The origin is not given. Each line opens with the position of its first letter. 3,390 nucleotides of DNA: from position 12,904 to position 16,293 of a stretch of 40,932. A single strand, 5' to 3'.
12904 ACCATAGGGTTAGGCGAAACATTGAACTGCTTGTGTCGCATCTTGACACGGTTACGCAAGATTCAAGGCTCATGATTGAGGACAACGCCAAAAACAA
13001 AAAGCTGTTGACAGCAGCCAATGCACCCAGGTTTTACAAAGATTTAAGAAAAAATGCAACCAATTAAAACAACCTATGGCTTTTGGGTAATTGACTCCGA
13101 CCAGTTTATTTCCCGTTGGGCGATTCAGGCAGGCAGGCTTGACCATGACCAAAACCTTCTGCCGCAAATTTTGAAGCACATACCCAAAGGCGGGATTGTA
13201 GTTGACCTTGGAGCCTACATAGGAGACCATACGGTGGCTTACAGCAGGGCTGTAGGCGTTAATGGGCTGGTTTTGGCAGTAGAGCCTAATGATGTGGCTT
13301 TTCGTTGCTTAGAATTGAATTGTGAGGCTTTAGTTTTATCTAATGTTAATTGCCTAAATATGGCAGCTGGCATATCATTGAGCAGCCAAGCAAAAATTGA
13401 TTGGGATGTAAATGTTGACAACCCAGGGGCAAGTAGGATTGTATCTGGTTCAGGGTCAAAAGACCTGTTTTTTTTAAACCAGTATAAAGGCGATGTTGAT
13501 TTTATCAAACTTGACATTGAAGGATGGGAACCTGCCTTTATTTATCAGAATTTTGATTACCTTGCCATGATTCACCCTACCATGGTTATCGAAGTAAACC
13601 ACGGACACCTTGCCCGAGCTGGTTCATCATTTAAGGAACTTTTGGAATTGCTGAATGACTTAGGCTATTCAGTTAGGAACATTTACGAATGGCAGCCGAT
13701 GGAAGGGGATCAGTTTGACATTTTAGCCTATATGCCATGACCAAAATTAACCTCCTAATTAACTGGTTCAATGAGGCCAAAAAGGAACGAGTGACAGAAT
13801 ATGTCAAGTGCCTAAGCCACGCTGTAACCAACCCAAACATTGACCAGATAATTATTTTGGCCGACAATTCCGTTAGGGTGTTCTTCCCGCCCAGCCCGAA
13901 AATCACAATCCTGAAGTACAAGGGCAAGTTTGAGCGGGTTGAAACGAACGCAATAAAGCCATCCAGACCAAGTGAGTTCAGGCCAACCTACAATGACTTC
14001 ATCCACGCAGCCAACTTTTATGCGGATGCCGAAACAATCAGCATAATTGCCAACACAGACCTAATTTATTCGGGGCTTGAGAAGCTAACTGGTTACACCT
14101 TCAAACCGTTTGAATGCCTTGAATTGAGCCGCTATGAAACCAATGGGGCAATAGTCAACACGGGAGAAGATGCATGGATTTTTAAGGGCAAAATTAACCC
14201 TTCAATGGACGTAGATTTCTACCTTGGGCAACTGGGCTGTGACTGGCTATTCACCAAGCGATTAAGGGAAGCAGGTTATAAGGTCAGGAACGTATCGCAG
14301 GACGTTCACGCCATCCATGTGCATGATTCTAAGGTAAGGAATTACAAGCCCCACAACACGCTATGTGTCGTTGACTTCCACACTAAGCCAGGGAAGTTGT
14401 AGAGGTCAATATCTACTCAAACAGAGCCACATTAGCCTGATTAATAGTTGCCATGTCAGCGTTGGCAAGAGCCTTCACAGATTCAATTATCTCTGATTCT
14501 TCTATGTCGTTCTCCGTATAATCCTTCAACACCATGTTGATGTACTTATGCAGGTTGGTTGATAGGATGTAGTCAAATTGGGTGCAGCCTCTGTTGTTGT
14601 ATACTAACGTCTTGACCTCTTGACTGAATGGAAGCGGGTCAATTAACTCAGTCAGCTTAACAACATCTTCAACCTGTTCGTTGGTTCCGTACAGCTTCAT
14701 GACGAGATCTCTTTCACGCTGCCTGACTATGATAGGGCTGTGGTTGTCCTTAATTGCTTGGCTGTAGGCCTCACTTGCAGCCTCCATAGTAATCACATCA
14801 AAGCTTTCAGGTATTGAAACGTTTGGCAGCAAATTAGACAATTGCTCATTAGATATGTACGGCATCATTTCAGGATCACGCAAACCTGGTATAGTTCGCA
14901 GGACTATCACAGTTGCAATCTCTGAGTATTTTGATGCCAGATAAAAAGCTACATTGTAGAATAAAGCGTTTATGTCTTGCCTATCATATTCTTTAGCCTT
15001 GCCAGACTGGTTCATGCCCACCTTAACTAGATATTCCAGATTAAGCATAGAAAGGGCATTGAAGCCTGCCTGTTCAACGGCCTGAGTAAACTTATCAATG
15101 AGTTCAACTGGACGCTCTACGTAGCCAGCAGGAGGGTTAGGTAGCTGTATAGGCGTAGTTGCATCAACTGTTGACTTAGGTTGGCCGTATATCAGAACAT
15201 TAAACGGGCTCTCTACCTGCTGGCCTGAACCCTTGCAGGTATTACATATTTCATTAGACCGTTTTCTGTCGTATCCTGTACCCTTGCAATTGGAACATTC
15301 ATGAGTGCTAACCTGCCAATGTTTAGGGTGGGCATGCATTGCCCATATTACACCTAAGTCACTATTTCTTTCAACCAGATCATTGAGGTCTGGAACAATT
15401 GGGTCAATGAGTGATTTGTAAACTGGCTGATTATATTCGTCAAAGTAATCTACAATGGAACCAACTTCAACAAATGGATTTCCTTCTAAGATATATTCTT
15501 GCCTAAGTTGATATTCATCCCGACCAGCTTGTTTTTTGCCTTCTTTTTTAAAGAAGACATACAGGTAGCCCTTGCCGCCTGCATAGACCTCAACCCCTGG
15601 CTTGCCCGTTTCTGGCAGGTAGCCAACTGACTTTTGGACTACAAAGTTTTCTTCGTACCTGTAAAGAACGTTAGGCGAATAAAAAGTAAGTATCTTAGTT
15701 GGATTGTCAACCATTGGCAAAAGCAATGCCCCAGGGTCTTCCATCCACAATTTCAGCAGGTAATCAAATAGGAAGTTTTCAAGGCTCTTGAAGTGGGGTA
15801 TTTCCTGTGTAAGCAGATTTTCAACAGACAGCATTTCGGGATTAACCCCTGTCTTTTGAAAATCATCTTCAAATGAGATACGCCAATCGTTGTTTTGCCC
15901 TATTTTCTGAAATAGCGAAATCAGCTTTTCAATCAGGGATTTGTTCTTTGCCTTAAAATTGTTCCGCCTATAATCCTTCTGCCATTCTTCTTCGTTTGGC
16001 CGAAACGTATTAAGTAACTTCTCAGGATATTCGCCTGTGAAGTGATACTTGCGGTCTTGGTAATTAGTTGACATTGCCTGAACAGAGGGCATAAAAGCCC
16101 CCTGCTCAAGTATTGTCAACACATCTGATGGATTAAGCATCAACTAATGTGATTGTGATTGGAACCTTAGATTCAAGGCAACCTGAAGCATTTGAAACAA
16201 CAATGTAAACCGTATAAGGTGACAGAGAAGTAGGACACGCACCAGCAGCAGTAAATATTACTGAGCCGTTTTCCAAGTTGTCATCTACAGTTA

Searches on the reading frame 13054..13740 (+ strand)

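Call 61: search_protein_families(library=phrogs, proteins=[window:13054-13740:+], max_evalue=0.001)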
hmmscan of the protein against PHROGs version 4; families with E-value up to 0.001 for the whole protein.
window:13054-13740:+ (228 aa): 1 family
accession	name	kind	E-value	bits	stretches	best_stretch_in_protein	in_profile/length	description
phrog_8156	-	other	2.3e-11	44.4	1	42-207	47-211/244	methyltransferase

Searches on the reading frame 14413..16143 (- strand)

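Call 25: search_protein_families(library=pfam, proteins=[window:14413-16143:-], max_evalue=0.01)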
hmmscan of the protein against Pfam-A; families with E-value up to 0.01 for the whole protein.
window:14413-16143:- (576 aa): 1 family
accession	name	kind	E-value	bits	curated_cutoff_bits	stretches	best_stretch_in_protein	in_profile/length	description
PF00684.25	DnaJ_CXXCXGXG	-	6.3e-05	23.6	32.7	1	283-311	1-29/65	DnaJ central domain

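Call 61: search_protein_families(library=phrogs, proteins=[window:14413-16143:-], max_evalue=0.001)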
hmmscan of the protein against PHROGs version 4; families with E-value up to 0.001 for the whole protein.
window:14413-16143:- (576 aa): 2 families
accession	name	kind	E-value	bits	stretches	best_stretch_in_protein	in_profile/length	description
phrog_9961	-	unknown function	8.6e-05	24.1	1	278-308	5-37/99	-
phrog_3931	-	unknown function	0.0006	20.9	0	277-309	26-56/59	-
